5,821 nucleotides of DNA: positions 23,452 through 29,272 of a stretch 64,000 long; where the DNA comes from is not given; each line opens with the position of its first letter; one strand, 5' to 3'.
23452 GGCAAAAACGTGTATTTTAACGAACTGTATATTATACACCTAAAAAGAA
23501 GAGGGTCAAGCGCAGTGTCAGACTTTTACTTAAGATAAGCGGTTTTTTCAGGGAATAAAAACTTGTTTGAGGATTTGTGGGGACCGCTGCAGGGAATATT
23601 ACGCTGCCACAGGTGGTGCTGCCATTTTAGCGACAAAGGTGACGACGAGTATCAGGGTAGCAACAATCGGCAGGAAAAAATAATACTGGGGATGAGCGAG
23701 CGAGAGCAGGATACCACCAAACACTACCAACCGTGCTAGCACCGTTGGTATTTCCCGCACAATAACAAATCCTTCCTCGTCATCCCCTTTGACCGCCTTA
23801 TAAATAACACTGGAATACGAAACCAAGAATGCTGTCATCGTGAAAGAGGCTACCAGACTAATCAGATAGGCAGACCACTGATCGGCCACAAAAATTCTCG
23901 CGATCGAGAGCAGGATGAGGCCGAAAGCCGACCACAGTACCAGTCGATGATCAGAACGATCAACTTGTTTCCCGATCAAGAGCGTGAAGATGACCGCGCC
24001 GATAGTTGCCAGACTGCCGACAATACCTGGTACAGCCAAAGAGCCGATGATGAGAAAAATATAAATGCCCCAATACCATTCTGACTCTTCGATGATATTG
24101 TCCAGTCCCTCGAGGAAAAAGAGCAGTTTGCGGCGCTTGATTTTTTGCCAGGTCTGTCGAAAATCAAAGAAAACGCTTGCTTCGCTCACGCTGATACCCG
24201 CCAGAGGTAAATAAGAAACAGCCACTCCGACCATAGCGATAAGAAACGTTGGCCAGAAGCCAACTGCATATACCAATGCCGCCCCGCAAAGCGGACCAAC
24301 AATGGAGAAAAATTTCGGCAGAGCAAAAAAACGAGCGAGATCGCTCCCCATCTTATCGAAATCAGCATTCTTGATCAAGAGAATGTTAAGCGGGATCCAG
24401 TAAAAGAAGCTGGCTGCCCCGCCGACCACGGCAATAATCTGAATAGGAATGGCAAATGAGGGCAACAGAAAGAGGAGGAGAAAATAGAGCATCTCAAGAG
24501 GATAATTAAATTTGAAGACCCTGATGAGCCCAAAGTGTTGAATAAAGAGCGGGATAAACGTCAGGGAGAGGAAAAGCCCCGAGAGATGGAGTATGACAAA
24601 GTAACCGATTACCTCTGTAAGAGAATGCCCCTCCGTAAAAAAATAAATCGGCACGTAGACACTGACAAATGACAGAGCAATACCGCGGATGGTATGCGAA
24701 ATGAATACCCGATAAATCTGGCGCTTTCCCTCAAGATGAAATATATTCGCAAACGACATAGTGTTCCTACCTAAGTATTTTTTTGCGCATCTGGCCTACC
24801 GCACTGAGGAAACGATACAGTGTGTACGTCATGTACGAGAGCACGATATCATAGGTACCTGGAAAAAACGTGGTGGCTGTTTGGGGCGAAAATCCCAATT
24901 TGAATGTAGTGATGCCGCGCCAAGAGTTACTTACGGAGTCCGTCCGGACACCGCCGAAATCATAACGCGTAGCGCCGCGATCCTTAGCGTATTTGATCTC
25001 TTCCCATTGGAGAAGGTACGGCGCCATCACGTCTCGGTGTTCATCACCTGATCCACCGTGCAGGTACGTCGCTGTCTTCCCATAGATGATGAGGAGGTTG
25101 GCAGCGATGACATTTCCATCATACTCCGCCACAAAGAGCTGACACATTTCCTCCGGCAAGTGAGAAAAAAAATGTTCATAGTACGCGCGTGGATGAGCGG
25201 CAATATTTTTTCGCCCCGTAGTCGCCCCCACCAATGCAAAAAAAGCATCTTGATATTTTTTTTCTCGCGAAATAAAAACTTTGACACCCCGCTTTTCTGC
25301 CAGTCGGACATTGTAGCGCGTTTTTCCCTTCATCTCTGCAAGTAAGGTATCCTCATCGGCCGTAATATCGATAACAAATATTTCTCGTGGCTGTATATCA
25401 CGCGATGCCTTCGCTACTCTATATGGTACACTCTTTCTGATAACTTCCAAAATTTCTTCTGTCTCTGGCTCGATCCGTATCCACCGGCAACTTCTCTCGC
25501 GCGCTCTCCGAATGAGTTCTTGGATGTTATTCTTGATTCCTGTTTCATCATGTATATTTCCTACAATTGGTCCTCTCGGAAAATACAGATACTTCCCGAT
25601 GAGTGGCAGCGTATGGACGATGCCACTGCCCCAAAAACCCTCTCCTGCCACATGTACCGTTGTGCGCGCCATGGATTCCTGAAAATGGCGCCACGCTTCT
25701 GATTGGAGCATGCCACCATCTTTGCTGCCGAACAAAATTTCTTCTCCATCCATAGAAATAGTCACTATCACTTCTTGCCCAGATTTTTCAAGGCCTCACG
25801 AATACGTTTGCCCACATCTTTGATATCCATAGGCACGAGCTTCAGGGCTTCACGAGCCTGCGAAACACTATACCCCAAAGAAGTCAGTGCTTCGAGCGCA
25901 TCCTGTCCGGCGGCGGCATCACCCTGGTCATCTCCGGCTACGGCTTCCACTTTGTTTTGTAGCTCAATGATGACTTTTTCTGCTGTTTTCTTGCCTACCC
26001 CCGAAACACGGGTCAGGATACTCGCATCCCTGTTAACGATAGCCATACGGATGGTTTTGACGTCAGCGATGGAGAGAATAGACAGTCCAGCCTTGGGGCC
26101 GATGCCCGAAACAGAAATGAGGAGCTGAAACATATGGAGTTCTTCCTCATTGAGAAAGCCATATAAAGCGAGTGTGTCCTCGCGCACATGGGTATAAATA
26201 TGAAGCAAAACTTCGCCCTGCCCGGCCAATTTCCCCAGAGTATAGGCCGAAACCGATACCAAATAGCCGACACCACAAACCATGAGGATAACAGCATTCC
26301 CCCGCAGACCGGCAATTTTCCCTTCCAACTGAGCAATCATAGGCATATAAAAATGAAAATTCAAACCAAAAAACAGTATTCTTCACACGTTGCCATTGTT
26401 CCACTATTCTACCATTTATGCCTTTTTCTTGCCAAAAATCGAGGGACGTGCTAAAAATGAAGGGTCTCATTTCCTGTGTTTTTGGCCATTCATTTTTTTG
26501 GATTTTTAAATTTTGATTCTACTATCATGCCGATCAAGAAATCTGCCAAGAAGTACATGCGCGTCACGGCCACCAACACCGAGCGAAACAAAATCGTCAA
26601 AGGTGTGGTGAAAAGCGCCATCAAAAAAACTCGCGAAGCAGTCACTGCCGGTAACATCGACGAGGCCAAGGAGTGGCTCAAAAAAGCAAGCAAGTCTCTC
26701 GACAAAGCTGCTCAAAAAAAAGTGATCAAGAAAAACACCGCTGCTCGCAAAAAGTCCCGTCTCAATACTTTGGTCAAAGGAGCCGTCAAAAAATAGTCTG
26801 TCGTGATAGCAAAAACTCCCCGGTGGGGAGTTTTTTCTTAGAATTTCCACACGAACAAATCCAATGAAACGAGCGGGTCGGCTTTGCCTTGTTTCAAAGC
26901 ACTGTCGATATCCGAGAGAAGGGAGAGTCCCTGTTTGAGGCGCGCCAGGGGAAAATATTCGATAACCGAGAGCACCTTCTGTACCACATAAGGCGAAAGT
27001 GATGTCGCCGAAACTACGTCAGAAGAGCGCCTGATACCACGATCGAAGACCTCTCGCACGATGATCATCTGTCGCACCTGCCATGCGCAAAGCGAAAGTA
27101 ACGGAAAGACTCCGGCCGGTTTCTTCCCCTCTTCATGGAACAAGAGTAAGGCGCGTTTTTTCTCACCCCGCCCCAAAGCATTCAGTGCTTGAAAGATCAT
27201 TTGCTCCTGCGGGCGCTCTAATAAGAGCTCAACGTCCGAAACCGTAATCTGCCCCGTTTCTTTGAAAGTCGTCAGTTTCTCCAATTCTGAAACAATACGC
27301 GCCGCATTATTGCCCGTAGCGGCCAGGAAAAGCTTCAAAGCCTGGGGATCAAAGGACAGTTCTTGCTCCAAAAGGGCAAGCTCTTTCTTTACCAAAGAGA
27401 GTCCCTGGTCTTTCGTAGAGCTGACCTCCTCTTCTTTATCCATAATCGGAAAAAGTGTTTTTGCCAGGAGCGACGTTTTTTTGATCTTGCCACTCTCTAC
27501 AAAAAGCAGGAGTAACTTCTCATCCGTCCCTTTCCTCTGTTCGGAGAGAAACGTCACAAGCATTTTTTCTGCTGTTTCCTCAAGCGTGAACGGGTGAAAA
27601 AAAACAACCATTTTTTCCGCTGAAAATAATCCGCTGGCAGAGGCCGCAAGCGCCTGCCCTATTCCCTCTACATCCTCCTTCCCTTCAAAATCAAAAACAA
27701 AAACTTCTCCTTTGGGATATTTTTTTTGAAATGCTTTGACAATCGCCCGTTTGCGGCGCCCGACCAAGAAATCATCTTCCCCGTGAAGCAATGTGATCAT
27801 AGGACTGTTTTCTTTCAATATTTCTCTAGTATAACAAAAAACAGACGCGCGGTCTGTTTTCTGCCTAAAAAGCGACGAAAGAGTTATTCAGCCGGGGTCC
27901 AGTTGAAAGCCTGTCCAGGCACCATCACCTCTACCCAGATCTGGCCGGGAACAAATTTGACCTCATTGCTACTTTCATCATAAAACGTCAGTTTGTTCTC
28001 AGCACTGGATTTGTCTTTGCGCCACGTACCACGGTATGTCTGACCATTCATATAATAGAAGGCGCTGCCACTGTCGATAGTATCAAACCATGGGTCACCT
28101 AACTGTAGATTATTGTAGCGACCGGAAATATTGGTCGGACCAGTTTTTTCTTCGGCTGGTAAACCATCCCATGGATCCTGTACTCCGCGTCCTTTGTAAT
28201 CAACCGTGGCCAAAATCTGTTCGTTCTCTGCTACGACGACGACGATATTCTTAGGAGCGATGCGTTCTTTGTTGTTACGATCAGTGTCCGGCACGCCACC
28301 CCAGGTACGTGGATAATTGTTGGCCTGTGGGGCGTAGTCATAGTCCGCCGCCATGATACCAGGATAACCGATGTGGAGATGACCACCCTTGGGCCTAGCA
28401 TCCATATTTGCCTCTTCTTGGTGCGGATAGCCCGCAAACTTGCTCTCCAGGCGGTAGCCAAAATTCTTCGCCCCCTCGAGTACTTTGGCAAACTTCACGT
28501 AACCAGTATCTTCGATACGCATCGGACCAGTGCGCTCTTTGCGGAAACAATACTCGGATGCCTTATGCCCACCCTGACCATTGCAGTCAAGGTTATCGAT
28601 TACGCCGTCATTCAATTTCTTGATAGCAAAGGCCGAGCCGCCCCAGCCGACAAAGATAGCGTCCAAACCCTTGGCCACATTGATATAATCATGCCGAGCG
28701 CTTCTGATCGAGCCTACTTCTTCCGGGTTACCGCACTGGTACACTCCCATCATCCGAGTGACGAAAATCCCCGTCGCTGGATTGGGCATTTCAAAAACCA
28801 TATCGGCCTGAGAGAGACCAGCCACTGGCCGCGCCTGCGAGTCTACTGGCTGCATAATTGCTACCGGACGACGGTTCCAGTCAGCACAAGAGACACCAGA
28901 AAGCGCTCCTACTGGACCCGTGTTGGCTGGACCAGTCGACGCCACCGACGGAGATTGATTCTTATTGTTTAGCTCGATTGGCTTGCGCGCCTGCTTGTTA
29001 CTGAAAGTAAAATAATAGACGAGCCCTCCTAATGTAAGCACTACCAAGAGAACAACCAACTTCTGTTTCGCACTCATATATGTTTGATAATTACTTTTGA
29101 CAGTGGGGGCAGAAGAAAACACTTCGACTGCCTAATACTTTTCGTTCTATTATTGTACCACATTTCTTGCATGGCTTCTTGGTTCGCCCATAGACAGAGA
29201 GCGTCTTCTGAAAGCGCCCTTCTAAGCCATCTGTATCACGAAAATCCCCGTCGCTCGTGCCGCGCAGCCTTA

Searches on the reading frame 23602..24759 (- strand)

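Call 12: search_protein_families(library=pfam, proteins=[window:23602-24759:-], max_evalue=0.0001)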
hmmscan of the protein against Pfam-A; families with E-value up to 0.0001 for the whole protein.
window:23602-24759:- (386 aa): 1 family
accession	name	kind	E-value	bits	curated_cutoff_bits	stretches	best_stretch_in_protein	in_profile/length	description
PF07690.21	MFS_1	-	6.2e-07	29.1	33.4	1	239-376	28-169/347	Major Facilitator Superfamily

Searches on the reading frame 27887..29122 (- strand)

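Call 12: search_protein_families(library=pfam, proteins=[window:27887-29122:-], max_evalue=0.0001)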
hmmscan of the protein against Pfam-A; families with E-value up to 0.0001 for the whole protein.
window:27887-29122:- (412 aa): 2 families
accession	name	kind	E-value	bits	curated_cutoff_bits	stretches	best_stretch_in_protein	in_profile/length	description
PF11258.13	DUF3048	-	1.4e-29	103.6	25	1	82-224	12-148/148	Protein of unknown function (DUF3048) N-terminal domain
PF17479.7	DUF3048_C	-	3.6e-17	63.2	25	2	343-397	62-114/114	Protein of unknown function (DUF3048) C-terminal domain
